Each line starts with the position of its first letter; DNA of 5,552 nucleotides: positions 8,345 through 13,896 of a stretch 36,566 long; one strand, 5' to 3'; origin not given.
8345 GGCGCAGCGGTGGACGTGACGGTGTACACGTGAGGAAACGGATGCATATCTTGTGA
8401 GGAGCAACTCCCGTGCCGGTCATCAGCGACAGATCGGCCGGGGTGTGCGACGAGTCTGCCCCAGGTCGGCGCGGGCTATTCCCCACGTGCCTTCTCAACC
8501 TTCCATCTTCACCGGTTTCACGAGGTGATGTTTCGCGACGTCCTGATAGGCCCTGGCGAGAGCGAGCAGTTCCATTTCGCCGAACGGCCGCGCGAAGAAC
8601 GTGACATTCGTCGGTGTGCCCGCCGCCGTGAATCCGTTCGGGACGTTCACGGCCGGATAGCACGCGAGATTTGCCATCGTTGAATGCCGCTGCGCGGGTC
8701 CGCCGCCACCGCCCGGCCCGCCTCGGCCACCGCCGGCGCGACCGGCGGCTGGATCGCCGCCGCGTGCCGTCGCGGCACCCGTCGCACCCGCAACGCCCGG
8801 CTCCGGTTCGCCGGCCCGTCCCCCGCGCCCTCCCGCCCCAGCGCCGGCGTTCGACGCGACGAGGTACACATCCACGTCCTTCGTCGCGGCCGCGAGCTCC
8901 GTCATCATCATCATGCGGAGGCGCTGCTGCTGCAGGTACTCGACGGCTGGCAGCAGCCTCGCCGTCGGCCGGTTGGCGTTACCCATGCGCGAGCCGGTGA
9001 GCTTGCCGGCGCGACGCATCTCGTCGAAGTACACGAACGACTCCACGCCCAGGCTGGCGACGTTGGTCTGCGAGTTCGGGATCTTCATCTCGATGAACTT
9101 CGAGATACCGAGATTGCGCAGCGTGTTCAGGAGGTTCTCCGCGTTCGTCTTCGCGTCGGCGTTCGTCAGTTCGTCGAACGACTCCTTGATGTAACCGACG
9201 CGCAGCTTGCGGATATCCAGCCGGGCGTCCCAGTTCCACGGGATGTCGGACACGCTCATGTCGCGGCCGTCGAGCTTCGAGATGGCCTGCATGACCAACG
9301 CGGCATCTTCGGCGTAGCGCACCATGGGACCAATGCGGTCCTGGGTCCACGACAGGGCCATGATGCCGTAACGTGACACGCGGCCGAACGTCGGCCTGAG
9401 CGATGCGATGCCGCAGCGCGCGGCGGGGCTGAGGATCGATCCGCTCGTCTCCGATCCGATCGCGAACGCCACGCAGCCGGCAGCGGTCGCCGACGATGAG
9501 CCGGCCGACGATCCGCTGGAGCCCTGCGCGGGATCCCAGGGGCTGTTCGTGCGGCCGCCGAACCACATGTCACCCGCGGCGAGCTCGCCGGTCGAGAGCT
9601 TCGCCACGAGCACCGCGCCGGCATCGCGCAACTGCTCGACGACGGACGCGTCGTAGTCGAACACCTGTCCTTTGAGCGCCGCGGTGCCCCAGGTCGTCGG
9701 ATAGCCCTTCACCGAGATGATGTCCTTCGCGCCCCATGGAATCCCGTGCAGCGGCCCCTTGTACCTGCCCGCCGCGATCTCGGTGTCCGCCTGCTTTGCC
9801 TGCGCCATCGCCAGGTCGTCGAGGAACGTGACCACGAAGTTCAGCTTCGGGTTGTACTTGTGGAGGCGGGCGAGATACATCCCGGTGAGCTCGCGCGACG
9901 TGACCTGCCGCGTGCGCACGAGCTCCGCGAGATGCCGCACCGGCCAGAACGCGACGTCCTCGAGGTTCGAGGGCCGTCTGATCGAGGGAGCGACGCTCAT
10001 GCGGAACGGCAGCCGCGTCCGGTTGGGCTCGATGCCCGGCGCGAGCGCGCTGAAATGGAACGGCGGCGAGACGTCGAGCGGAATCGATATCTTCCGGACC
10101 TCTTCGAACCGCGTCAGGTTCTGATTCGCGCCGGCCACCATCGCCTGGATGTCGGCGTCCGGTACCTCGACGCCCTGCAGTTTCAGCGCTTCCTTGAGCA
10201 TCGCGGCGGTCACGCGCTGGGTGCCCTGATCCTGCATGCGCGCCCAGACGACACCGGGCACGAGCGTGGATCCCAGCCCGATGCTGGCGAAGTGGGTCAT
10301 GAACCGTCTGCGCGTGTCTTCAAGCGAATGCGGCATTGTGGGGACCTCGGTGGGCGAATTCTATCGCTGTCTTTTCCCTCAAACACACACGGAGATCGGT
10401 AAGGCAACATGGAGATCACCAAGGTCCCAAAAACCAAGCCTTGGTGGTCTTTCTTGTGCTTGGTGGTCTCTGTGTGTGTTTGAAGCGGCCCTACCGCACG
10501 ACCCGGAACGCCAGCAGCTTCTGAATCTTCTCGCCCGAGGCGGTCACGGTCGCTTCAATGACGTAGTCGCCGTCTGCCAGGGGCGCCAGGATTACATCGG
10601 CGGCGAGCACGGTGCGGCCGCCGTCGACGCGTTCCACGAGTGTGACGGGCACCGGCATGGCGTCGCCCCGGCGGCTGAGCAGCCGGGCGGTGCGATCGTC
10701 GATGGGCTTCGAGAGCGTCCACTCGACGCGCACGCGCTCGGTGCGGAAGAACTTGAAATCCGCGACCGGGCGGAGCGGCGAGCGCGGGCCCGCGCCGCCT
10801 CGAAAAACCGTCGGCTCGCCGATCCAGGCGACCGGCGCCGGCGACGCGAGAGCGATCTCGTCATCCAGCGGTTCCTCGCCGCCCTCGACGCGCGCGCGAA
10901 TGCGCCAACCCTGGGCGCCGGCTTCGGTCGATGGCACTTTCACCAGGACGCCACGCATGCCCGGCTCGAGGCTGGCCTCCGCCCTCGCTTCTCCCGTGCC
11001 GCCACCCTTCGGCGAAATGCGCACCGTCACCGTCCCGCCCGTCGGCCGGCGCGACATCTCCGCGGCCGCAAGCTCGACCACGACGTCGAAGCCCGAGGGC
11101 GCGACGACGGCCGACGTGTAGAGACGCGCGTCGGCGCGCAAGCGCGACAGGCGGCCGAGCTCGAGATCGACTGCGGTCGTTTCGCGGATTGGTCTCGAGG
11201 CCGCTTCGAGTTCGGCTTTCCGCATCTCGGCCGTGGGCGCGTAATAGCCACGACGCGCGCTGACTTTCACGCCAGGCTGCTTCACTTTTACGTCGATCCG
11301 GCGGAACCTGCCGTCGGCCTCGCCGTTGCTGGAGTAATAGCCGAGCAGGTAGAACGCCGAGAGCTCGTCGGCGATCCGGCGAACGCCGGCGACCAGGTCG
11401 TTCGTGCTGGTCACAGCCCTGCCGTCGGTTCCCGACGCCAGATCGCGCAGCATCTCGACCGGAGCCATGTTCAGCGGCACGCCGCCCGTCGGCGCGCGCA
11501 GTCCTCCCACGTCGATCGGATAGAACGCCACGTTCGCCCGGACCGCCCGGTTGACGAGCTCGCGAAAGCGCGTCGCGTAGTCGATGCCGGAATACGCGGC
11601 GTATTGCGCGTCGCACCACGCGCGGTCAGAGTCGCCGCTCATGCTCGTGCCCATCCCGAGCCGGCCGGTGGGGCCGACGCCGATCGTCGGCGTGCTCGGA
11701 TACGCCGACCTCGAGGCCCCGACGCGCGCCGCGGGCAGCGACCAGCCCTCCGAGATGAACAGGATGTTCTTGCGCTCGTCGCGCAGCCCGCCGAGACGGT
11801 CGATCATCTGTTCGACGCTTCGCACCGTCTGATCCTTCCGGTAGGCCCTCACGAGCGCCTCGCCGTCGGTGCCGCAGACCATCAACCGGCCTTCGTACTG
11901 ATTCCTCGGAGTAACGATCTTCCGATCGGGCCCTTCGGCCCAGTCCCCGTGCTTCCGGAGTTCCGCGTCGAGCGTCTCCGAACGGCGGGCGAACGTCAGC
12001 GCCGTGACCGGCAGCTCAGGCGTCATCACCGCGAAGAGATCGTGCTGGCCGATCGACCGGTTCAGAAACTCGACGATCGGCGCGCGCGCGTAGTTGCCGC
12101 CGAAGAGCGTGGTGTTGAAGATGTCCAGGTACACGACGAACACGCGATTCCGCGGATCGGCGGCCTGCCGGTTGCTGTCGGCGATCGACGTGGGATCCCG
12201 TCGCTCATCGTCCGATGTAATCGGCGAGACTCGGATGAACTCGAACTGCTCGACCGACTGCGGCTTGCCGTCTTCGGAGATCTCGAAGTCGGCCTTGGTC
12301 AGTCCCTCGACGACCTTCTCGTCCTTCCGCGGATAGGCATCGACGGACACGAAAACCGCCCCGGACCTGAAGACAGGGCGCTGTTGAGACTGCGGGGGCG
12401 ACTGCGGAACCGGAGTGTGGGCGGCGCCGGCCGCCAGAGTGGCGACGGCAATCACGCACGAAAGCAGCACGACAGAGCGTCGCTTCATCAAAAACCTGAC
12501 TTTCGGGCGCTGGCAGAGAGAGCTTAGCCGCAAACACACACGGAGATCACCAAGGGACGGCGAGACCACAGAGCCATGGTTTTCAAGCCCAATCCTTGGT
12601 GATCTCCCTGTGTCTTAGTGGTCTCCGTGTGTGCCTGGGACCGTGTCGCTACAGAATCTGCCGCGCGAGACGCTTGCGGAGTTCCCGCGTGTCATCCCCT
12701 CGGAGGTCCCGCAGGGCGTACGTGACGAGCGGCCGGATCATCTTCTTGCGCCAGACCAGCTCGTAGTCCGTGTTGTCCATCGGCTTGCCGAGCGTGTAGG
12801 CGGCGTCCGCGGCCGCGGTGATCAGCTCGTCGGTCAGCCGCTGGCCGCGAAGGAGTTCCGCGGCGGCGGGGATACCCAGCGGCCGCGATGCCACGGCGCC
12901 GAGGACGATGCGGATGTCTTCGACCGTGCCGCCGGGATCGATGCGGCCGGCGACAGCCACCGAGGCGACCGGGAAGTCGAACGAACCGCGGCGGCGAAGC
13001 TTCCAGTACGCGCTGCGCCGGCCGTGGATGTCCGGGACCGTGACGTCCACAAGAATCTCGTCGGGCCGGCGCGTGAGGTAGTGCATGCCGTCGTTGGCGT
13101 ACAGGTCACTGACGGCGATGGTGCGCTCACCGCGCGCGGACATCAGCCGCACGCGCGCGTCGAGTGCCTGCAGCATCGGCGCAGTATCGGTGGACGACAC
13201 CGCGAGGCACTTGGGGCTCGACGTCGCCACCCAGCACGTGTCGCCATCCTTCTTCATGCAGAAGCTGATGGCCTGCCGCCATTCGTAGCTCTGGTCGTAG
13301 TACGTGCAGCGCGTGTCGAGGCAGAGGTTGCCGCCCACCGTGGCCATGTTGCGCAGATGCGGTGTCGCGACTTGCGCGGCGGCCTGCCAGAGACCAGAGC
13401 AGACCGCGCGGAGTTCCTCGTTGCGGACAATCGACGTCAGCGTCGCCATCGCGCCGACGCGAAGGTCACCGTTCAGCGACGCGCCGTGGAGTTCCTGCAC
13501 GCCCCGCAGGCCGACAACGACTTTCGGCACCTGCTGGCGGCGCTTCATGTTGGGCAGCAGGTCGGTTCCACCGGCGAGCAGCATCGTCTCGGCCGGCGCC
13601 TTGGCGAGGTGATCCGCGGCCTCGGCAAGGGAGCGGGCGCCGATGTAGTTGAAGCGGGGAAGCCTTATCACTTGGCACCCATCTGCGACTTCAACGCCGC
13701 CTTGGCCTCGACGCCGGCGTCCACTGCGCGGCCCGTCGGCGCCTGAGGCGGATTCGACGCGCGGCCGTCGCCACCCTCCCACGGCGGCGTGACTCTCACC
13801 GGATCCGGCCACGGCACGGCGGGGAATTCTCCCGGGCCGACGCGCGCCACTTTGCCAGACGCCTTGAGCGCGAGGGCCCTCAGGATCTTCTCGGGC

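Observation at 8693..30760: Recurrent GGRGG(R/Q)AGG low-complexity modules inserted in four unrelated exported proteins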

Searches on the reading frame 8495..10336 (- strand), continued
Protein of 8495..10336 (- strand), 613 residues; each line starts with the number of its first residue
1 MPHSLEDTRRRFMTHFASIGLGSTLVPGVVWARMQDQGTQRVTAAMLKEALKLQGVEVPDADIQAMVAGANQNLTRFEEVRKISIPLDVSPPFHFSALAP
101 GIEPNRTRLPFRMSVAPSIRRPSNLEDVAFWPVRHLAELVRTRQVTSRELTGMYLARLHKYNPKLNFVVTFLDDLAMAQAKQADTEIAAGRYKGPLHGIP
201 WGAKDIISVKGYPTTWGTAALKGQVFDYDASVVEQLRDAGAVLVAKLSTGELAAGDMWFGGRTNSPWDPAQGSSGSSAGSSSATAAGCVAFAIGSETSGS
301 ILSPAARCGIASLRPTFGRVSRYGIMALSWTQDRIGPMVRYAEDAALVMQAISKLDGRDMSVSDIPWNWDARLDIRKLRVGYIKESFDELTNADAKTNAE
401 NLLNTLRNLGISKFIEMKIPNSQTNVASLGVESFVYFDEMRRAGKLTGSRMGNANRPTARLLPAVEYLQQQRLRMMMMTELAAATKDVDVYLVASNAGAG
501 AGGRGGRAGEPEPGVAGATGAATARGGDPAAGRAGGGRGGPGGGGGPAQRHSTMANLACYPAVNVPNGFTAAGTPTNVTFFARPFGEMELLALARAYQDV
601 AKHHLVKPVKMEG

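Call 66: fold_search(model_id=the predicted structure, library=pdb)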
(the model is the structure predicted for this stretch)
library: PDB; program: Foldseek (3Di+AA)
matches with E <= 10: 216; with E <= 0.001: 109
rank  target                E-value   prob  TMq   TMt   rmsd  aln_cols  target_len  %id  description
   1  2df4_A                5.4e-31  1.00  0.66  0.82   3.8       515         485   26  Structure of tRNA-Dependent Amidotransferase GatCAB complexed with Mn2+ (released 2006-07-18)
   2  9a62_A                5.4e-31  1.00  0.66  0.83   3.7       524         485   25  Integrative model of GATA-GATC by crosslinking MS and deep learning (released 2024-09-18)
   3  4wj3_A                3.5e-30  1.00  0.68  0.85   3.2       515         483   28  Crystal structure of the asparagine transamidosome from Pseudomonas aeruginosa (released 2014-12-31)
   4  6dhv_A                4.6e-30  1.00  0.67  0.69   7.6       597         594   23  Structure of Arabidopsis Fatty Acid Amide Hydrolase (released 2019-03-27)
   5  6dhv_B                8.5e-30  1.00  0.69  0.70   6.9       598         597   23  Structure of Arabidopsis Fatty Acid Amide Hydrolase (released 2019-03-27)
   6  6dii_A                1.2e-29  1.00  0.61  0.62  10.4       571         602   23  Structure of Arabidopsis Fatty Acid Amide Hydrolase in Complex with methyl linolenyl fluorophosphonate (released 2019-03-27)
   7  1m22_A                1.6e-29  1.00  0.62  0.77   6.5       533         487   26  X-ray structure of native peptide amidase from Stenotrophomonas maltophilia at 1.4 A (released 2002-10-16)
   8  6dii_H                1.6e-29  1.00  0.62  0.61   9.4       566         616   24  Structure of Arabidopsis Fatty Acid Amide Hydrolase in Complex with methyl linolenyl fluorophosphonate (released 2019-03-27)
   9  6dii_B                2.0e-29  1.00  0.61  0.62   9.4       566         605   24  Structure of Arabidopsis Fatty Acid Amide Hydrolase in Complex with methyl linolenyl fluorophosphonate (released 2019-03-27)
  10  8ey1_B                2.8e-29  1.00  0.61  0.62  10.5       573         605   23  Structure of Arabidopsis fatty acid amide hydrolase mutant S305A in complex with N-(3-oxododecanoyl)-L-homoserine lact (released 2024-05-29)
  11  1m21_A                4.7e-29  1.00  0.62  0.77   4.1       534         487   26  Crystal structure analysis of the peptide amidase PAM in complex with the competitive inhibitor chymostatin (released 2002-10-16)
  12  8eww_B                5.0e-29  1.00  0.69  0.71   7.8       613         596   22  Structure of Arabidopsis fatty acid amide hydrolase mutant S305A (released 2024-05-29)
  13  5ac3                  5.5e-29  1.00  0.61  0.76   7.0       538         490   25  Crystal structure of PAM12A (released 2016-07-20)
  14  5ewq_A                7.2e-29  1.00  0.62  0.74   4.2       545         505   24  The crystal structure of an amidase family protein from Bacillus anthracis str. Ames (released 2015-12-09)
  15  5ewq_B                8.4e-29  1.00  0.61  0.73   4.6       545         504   23  The crystal structure of an amidase family protein from Bacillus anthracis str. Ames (released 2015-12-09)
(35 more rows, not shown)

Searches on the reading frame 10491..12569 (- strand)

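Call 8: search_protein_families(library=pfam, proteins=[window:10491-12569:-])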
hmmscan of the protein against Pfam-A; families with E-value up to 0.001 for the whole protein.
window:10491-12569:- (692 aa): 0 families

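Call 54: search_protein_families(library=ncbifam, proteins=[window:10491-12569:-], max_evalue=0.01)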
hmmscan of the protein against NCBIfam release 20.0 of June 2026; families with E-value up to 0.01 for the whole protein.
window:10491-12569:- (692 aa): 1 family
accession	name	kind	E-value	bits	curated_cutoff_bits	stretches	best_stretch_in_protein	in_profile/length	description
TIGR03436.1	acidobact_VWFA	subfamily_domain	1e-47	163.3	81.25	1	65-445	1-324/324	VWA domain-containing protein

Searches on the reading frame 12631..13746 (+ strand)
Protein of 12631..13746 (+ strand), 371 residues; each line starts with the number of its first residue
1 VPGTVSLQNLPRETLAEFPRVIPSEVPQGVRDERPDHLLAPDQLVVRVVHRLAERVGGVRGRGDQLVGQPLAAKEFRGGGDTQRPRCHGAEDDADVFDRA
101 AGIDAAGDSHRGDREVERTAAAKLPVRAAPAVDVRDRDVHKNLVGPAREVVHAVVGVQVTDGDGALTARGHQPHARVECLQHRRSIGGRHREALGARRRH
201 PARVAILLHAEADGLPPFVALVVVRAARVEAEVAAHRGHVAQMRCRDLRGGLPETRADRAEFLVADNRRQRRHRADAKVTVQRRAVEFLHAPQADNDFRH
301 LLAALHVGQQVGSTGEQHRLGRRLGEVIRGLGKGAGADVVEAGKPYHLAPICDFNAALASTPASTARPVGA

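Call 77: search_protein_families(library=pfam, proteins=[window:12631-13746:+], max_evalue=0.001)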
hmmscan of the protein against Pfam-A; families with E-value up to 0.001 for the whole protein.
window:12631-13746:+ (371 aa): 0 families
